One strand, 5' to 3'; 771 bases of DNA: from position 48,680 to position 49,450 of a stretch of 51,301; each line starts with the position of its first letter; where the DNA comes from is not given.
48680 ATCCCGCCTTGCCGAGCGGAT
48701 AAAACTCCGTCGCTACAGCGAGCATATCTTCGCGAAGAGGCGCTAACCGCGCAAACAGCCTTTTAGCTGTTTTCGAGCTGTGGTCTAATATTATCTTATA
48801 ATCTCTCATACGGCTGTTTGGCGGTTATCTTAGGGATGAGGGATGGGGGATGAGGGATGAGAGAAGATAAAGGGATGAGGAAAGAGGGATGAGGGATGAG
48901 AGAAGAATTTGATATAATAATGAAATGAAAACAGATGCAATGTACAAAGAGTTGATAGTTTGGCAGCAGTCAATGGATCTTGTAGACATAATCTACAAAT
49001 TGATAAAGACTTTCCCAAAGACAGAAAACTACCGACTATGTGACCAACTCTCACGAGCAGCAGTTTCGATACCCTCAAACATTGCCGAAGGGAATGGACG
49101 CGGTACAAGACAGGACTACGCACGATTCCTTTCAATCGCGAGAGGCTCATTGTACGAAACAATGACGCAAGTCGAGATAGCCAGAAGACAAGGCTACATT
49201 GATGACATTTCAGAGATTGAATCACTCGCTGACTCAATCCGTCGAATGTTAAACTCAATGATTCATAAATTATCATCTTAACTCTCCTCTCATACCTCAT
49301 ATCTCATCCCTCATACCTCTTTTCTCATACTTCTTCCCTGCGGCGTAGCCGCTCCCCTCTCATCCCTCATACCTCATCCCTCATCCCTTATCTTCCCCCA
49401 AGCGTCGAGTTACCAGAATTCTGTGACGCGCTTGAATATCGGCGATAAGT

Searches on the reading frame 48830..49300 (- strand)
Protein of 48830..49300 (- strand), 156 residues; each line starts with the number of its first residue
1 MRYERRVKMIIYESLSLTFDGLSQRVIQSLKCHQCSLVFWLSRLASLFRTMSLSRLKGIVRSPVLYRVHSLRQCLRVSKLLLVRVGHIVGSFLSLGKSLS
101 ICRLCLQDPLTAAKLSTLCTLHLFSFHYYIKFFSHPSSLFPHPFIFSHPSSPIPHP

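Call 18: search_protein_families(library=pfam, proteins=[window:48830-49300:-], max_evalue=1)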
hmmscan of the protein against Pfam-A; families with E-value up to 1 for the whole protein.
window:48830-49300:- (156 aa): 1 family
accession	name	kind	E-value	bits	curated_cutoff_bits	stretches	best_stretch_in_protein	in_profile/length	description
PF10792.14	DUF2605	-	0.14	12.7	25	1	38-89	19-70/96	Protein of unknown function (DUF2605)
